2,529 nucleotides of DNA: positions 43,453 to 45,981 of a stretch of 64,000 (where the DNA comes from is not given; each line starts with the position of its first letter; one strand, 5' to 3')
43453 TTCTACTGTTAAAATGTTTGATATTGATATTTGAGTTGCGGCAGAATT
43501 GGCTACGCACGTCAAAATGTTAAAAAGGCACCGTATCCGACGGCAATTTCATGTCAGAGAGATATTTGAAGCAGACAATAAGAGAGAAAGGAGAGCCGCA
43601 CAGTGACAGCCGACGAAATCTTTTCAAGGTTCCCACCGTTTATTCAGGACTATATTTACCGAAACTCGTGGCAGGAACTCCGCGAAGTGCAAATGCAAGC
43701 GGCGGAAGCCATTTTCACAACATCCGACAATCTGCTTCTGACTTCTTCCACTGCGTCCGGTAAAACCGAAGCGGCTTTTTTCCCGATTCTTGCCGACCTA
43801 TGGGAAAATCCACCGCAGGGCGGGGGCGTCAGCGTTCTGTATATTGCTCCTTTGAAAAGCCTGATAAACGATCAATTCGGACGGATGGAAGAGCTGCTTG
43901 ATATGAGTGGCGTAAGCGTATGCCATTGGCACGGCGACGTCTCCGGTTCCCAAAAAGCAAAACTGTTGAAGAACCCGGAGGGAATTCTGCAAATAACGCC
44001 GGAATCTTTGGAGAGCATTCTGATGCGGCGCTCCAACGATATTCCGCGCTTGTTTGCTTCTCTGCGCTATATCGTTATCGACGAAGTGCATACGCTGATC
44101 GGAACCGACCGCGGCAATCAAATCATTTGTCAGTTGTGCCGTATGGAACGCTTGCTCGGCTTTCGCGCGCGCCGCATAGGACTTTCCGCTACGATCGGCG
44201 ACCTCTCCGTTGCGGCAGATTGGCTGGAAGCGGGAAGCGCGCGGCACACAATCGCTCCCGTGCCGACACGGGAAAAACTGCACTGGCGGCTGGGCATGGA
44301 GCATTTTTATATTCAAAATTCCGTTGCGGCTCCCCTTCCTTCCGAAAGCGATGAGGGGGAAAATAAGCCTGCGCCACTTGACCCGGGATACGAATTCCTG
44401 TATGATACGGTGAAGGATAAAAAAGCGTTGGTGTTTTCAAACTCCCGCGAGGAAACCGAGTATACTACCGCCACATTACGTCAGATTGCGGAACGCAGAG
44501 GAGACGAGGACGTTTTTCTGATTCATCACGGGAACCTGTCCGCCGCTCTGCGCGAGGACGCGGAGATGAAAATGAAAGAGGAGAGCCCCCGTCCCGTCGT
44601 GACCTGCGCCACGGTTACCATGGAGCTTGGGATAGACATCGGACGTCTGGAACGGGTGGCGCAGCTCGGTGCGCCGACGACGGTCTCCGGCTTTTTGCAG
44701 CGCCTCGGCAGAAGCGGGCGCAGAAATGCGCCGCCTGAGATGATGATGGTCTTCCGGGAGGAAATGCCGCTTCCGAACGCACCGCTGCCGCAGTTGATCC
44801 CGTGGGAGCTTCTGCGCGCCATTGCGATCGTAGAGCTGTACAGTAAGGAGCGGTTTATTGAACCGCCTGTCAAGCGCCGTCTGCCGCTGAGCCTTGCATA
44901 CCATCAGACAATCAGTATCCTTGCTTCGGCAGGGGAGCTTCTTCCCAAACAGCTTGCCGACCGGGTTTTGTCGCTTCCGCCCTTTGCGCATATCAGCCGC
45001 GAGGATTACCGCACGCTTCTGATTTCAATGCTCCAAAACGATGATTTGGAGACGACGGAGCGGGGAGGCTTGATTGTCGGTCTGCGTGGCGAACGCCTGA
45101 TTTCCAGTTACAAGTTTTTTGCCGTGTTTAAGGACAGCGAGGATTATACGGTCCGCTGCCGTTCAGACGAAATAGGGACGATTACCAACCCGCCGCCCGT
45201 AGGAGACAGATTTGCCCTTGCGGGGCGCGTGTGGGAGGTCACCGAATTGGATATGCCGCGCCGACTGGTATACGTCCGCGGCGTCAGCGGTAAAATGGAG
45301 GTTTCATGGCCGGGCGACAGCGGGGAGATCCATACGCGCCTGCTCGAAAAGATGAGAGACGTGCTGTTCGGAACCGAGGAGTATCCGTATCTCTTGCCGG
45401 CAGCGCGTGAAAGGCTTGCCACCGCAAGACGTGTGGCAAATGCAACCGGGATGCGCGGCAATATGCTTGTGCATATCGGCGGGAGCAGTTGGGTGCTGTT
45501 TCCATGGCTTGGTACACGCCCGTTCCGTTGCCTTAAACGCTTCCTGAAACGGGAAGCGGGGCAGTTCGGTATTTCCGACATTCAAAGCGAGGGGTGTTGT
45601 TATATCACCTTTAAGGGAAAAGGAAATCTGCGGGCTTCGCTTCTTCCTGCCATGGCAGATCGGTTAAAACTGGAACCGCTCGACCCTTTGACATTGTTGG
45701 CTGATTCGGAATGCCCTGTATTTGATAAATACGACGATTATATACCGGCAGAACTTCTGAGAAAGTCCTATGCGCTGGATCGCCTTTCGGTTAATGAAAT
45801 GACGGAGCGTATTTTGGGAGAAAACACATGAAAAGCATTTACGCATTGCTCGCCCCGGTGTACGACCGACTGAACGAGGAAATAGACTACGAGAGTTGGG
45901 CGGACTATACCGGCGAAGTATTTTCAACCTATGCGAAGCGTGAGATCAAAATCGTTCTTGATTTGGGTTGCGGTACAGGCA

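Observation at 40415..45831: Self-contained TerB-like / DUF2791 P-loop ATPase / Lhr-like helicase cassette (Shango-type candidate anti-phage system) inserted among housekeeping genes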

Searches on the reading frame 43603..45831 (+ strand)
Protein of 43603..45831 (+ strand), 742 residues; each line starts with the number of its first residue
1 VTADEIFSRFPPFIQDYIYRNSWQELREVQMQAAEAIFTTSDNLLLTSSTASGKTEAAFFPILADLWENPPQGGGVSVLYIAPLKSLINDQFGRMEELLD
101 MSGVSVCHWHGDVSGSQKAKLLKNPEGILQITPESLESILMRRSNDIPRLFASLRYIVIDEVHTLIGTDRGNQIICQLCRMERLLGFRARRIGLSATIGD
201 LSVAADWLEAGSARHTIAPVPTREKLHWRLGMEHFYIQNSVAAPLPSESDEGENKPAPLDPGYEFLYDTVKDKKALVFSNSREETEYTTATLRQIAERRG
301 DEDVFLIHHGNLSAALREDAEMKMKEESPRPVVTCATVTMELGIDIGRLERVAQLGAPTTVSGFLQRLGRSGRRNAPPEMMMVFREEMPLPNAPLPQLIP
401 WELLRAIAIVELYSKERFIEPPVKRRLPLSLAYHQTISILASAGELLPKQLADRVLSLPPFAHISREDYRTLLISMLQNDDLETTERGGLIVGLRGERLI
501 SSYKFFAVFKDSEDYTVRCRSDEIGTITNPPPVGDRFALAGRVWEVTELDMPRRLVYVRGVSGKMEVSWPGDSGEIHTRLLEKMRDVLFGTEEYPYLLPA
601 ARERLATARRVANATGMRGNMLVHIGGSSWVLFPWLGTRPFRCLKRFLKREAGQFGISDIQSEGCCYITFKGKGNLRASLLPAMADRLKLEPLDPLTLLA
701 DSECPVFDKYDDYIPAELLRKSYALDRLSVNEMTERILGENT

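Call 4: search_protein_families(library=pfam, proteins=[window:43603-45831:+], max_evalue=0.01)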
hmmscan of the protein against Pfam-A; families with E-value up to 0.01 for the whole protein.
window:43603-45831:+ (742 aa): 4 families
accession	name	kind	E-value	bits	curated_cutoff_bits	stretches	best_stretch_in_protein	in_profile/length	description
PF00270.35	DEAD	-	7e-28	97.9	26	1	28-199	2-161/167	DEAD/DEAH box helicase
PF00271.37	Helicase_C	-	4.7e-14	53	23.5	1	268-374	11-109/110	Helicase conserved C-terminal domain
PF04851.21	ResIII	-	7.7e-09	36.1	22.5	1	25-198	3-162/164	Type III restriction enzyme, res subunit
PF22590.2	Cas3-like_C_2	-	0.0019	18.9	27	1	273-375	3-105/106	CRISPR-associated nuclease/helicase Cas3, C-terminal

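Call 5: search_protein_families(library=padloc, proteins=[window:43603-45831:+], max_evalue=0.01)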
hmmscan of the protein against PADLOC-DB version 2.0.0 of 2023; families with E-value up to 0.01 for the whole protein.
window:43603-45831:+ (742 aa): 48 families (the best 25 are shown)
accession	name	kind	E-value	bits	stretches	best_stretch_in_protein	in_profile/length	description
PDLC03960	SngC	-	3.4e-237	787.7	1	5-734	4-714/720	-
PDLC02503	BrxHI|BrxHII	-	8e-120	399.2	1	6-654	4-615/698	BrxHI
PDLC02501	BrxHI|BrxHII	-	1.9e-76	255.9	2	6-219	3-216/925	BrxHI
PDLC02897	DpdJ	-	3.1e-33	112.8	1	41-374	114-451/1570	DpdJ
PDLC00037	DruE3|DruE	-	6.3e-24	81.8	2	29-203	105-304/2055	SNF2 family N-terminal domain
PDLC00035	DruE3|DruE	-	2.9e-20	69.7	2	30-199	107-300/1460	SNF2 family N-terminal domain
PDLC00036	DruE3|DruE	-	9.4e-20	67.3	2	30-169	97-254/2023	SNF2 family N-terminal domain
PDLC00192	HamB1|HamB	-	9.7e-16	54.6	1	20-170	263-404/1104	DEAD-box helicase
PDLC00013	DruE1|DruE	-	2.4e-15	53.6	2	30-100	96-172/1776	SNF2 family N-terminal domain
PDLC02896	DpdJ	-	5.7e-14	48.8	3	22-93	156-234/1487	DpdJ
PDLC01761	Cas3b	-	1.3e-12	45.3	1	17-122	212-303/705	-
PDLC00014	DruE2|DruE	-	4.3e-12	42.3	2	336-377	1205-1246/1928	SNF2 family N-terminal domain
PDLC00015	DruE2|DruE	-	7.4e-12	41.8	2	336-377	1176-1217/1887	SNF2 family N-terminal domain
PDLC02569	DrmA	-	8.8e-12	41.6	1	265-375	761-874/1095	DrmA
PDLC00051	DruE4|DruE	-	1.2e-11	41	2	336-378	1130-1172/1829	SNF2 family N-terminal domain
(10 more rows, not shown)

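Call 6: search_protein_families(library=ncbifam, proteins=[window:43603-45831:+], max_evalue=0.01)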
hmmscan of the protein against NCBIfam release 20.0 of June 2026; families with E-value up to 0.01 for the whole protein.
window:43603-45831:+ (742 aa): 26 families (the best 25 are shown)
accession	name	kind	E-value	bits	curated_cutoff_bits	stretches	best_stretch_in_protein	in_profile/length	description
TIGR04121.1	DEXH_lig_assoc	equivalog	5.1e-62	209.7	850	1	14-473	3-431/804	ligase-associated DNA damage response DEXH box helicase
NF010338.0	PRK13767.1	equivalog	9e-54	183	849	1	3-374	12-385/877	ATP-dependent helicase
NF007284.0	PRK09751.1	equivalog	9e-32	109.3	1496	2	9-296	14-316/1538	ATP-dependent helicase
TIGR03817.1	DECH_helic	hypoth_equivalog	1e-29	103.4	874.1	1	20-386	31-385/742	helicase/secretion neighborhood putative DEAH-box helicase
NF002654.0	PRK02362.1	equivalog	2.4e-20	72.5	887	1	10-299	8-270/739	ATP-dependent DNA helicase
NF040935.1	helicase_Hel308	equivalog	4.6e-17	61.4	1200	1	16-296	17-271/704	ATP-dependent DNA helicase Hel308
NF001308.0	PRK00254.1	equivalog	1e-16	60.4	1216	1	22-293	20-259/720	ATP-dependent DNA helicase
NF002251.0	PRK01172.1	equivalog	7.5e-15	54.2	891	1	22-299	19-263/674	ATP-dependent DNA helicase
TIGR00614.1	recQ_fam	subfamily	8.9e-14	51.1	219.8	2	263-385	217-331/470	RecQ family ATP-dependent DNA helicase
NF041067.1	DpdJ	equivalog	6.9e-12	43.9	800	1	333-381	575-624/1482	protein DpdJ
TIGR01389.1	recQ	equivalog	3.6e-09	35.6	640.2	1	271-386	223-330/591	DNA helicase RecQ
NF008394.0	PRK11192.1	equivalog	1.1e-08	34.4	507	2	271-374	246-341/441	ATP-dependent RNA helicase SrmB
NF041063.1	DpdF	equivalog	1.3e-07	30.6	550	1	30-164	145-281/813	protein DpdF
NF053711.1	RNA_heli_RhlE1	exception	4e-07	29.1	750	1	265-377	237-341/434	RNA helicase RhlE1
NF053631.1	RNA_helic_CshA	equivalog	8.4e-07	28.2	646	1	17-163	13-151/434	degradosome RNA helicase CshA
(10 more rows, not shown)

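Call 33: search_solved_structures(query=window:43603-45831:+, max_evalue=0.001, show_alignments=1)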
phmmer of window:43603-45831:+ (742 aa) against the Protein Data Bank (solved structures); distinct sequences matched with E-value up to 0.001: 66 (the best 60 are shown).
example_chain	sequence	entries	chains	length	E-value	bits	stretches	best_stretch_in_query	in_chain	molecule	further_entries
5v9x_A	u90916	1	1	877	4.1e-27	98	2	31-300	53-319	ATP-dependent DNA helicase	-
6qv3_A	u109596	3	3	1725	1.4e-26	96.2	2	21-208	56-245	Pre-mRNA splicing helicase-like protein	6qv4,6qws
5m59_A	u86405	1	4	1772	1.5e-26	96.1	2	21-208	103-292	Pre-mRNA splicing helicase-like protein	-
7lhl_A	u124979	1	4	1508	2.3e-26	95.5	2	31-300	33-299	ATP-dependent DNA helicase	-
6qdv_B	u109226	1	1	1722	1.7e-23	86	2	22-306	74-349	U5 small nuclear ribonucleoprotein 200 kDa helicase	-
4f92_B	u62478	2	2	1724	1.7e-23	86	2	22-306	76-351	U5 small nuclear ribonucleoprotein 200 kDa helicase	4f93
4f91_B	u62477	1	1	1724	1.7e-23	86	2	22-306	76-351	U5 small nuclear ribonucleoprotein 200 kDa helicase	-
6s9i_B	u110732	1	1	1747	1.8e-23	86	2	22-306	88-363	U5 small nuclear ribonucleoprotein 200 kDa helicase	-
5urj_A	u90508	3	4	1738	1.8e-23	86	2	22-306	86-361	U5 small nuclear ribonucleoprotein 200 kDa helicase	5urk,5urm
4kit_B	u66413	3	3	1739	1.8e-23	86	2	22-306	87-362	U5 small nuclear ribonucleoprotein 200 kDa helicase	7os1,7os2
6s8q_B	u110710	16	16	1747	1.8e-23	85.9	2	22-306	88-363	U5 small nuclear ribonucleoprotein 200 kDa helicase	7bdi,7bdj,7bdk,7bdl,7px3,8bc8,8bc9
6s8o_B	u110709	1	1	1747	3.5e-23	85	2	22-306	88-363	U5 small nuclear ribonucleoprotein 200 kDa helicase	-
3jcr_C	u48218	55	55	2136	3.6e-23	85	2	22-306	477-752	hBrr2 | U5 small nuclear ribonucleoprotein 200 kDa helicase | Brr2, U5 small nuclear ribonucleoprotein 200 kDa helicase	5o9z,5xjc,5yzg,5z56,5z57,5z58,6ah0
8alz_B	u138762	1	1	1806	6.4e-23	84.1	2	22-205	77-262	Activating signal cointegrator 1 complex subunit 3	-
6znp_A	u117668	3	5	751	2.1e-21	79.1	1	39-384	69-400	Uncharacterized ATP-dependent helicase YprA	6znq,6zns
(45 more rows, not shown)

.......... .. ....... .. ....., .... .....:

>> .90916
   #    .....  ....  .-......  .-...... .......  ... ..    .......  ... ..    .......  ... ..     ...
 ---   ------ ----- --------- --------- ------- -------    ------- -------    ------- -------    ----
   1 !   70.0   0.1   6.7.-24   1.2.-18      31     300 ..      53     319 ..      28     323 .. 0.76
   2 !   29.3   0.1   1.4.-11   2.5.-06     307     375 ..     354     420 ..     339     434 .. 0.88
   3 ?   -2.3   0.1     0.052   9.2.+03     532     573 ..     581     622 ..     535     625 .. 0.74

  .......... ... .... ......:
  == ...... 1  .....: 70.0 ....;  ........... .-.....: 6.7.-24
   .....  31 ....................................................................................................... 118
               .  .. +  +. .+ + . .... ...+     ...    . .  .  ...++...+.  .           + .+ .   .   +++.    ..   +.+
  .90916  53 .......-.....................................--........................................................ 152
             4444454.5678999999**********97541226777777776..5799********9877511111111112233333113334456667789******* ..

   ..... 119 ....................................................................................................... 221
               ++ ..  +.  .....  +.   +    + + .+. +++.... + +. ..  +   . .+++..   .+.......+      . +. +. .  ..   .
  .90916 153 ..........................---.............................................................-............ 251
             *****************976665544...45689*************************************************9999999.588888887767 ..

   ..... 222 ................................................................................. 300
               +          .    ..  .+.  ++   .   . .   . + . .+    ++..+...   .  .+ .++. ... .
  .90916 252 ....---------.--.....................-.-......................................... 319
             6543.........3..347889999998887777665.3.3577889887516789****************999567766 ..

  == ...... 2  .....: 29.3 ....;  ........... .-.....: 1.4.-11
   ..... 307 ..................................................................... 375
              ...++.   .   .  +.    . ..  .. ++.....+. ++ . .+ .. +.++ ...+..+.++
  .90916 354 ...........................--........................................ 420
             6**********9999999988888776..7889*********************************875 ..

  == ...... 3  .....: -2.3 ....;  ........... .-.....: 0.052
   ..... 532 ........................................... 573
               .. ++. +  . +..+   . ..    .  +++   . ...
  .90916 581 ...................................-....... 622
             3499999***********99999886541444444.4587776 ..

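Call 47: find_homologous_proteins(query=window:43603-45831:+, max_evalue=1e-20)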
Query window:43603-45831:+ (742 aa): 8000 proteins with E <= 1e-20 among 8000 candidates; the best 120 are listed.
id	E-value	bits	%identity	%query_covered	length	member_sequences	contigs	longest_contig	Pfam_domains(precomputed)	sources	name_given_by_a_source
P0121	0.0e+0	1657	98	100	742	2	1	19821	PF00270.36,PF00271.38,PF04851.22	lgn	-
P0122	0.0e+0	1420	84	99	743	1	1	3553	PF00270.36,PF00271.38,PF04851.22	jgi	jgi:ATP-dependent Lhr-like helicase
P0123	0.0e+0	1265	74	100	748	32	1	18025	PF00270.36,PF00271.38,PF04851.22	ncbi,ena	-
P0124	0.0e+0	1265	75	100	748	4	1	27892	PF00270.36,PF00271.38,PF04851.22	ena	-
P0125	0.0e+0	1261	75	99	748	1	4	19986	PF00270.36,PF00271.38,PF04851.22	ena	-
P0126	0.0e+0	1261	75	99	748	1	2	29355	PF00270.36,PF00271.38,PF04851.22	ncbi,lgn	-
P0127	0.0e+0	1260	75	99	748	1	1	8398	PF00270.36,PF00271.38,PF04851.22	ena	-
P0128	0.0e+0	1260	75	99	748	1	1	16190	PF00270.36,PF00271.38,PF04851.22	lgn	-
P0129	0.0e+0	1260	75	99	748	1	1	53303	PF00270.36,PF00271.38,PF04851.22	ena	-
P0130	0.0e+0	1260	75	99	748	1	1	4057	PF00270.36,PF00271.38,PF04851.22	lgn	-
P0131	0.0e+0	1260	75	99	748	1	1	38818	PF00270.36,PF00271.38,PF04851.22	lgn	-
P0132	0.0e+0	1259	75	99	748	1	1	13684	PF00270.36,PF00271.38,PF04851.22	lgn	-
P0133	0.0e+0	1259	75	99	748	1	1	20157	PF00270.36,PF00271.38,PF04851.22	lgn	-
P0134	0.0e+0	1259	75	99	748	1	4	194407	PF00270.36,PF00271.38,PF04851.22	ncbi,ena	-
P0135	0.0e+0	1259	75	99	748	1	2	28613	PF00270.36,PF00271.38,PF04851.22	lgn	-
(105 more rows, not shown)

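Call 61: predict_structure(alignment_id=A2)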
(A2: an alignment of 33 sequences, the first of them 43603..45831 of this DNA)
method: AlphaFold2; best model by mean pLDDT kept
length: 742 residues; sequences in the alignment: 33
mean_pLDDT: 74.6   pTM: 0.72
mean pLDDT of the five models: 74.6, 73.3, 72.3, 68.2, 66.7
residues with pLDDT >= 90: 183; 70-90: 309; 50-70: 149; < 50: 101
segments of 3 or more residues with pLDDT < 50: 233-258, 311-318, 339-378, 507-513, 564-573, 706-709
pLDDT, mean of each block of 10 residues (from residue 1): 81 85 69 89 79 75 92 90 63 75 84 73 89 88 91 94 74 91 94 76 88 89 60 41 34 42 72 69 71 80 73 48 55 64 35 33 37 42 61 74 82 68 66 92 94 91 89 94 93 89 56 59 61 67 77 74 44 62 92 82 88 85 88 88 91 92 82 88 91 85 55 78 81 84 36
secondary structure, 60 per line:
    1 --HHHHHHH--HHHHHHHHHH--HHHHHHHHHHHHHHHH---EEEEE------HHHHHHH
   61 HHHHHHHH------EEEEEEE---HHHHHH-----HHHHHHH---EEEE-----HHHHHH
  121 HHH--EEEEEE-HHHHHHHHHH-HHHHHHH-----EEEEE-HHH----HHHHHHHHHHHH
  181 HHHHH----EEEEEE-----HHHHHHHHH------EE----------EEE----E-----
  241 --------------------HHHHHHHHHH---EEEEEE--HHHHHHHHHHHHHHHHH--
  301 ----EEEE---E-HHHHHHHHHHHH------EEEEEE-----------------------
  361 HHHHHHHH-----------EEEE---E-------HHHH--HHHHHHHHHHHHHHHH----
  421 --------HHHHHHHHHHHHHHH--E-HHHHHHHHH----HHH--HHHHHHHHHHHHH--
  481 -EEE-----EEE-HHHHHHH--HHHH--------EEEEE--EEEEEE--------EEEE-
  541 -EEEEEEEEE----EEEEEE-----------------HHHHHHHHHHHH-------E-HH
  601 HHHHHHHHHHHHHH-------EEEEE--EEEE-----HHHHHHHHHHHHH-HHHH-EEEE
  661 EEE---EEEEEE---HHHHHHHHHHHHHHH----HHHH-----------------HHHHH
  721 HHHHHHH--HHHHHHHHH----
elements in order (helices of 4 or more, strands of 3 or more residues): H3-9 H12-21 H24-39 E43-47 H54-68 E75-81 H85-90 H96-102 E106-109 H115-123 E126-131 H133-142 H144-150 E156-160 H169-185 E190-195 H201-209 E228-230 H261-270 E274-279 H282-298 E305-308 H314-325 E332-337 H361-368 E380-383 H395-398 H401-416 H429-443 H448-456 H466-478 E482-484 E490-492 H494-500 H503-506 E515-519 E522-527 E536-539 E542-550 E555-560 H578-589 H599-614 E622-626 E629-632 H638-650 H652-655 E657-663 E667-672 H676-690 H695-698 H716-727 H730-738

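Call 67: fold_search(model_id=the predicted structure, library=pdb)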
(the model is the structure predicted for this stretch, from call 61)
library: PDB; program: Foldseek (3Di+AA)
matches with E <= 10: 1525; with E <= 0.001: 597
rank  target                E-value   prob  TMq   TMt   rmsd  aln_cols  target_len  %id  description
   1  5v9x_A                2.0e-23  1.00  0.62  0.60   9.3       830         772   21  Structure of Mycobacterium smegmatis helicase Lhr bound to ssDNA and AMP-PNP (released 2017-12-06)
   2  6znp_B                3.0e-19  1.00  0.51  0.53  13.5       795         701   16  Crystal Structure of DUF1998 helicase MrfA bound to DNA (released 2020-11-25)
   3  6znp_A                2.2e-18  1.00  0.48  0.48  13.8       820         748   15  Crystal Structure of DUF1998 helicase MrfA bound to DNA (released 2020-11-25)
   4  6znq_B                1.4e-17  1.00  0.49  0.50  11.2       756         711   17  Crystal Structure of DUF1998 helicase MrfA bound to DNA and AMPPNP (released 2020-11-25)
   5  2zj5                  1.9e-14  1.00  0.43  0.47   9.3       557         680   21  Archaeal DNA helicase Hjm complexed with ADP in form 1 (released 2009-02-10)
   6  2zj8                  4.3e-14  1.00  0.44  0.46   8.0       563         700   20  Archaeal DNA helicase Hjm apo state in form 2 (released 2009-02-10)
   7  5urm_B                1.2e-13  1.00  0.39  0.19   9.3       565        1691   17  Crystal structure of human BRR2 in complex with T-1206548 (released 2017-07-19)
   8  2p6r_A                1.2e-13  1.00  0.44  0.48  17.2       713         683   17  Crystal structure of superfamily 2 helicase Hel308 in complex with unwound DNA (released 2007-06-12)
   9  8h6k_5D               1.3e-13  1.00  0.40  0.19   9.1       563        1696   19  Cryo-EM structure of human exon-defined spliceosome in the mature B state. (released 2024-05-01)
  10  6qws                  1.4e-13  1.00  0.40  0.20   9.2       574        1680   18  Crystal structure of the Ski2 RNA-helicase Brr2 from Chaetomium thermophilum in the apo state (released 2020-01-15)
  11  2zj2                  2.2e-13  1.00  0.44  0.50   8.7       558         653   20  Archaeal DNA helicase Hjm apo state in form 1 (released 2009-02-10)
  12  7os1_B                3.6e-13  1.00  0.40  0.19   9.1       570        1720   19  Cryo-EM structure of Brr2 in complex with Fbp21 (released 2022-02-23)
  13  2va8_A                3.8e-13  1.00  0.41  0.43   8.2       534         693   20  DNA Repair Helicase Hel308 (released 2008-01-15)
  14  9fmd_B                4.2e-13  1.00  0.40  0.18   8.8       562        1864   17  Integrative model of the human post-catalytic spliceosome (P-complex) (released 2024-07-10)
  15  9b15_A                4.5e-13  1.00  0.44  0.47   9.7       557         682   19  Superfamily 2 helicase Hel308 containing the beta-hairpin from DNA pol theta helicase-like domain (released 2025-03-19)
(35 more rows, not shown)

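Call 86: search_protein_families(library=phrogs, proteins=[window:43603-45831:+], max_evalue=0.001)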
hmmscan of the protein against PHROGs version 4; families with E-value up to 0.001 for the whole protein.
window:43603-45831:+ (742 aa): 3 families
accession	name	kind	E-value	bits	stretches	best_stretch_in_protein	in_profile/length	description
phrog_6819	-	DNA, RNA and nucleotide metabolism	2.3e-20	73.6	1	20-339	15-297/645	Holliday junction branch migration helicase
phrog_16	-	DNA, RNA and nucleotide metabolism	1.1e-14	54.7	1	25-373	272-585/986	DNA helicase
phrog_9690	-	DNA, RNA and nucleotide metabolism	0.00022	21.3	0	290-384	173-266/306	DNA helicase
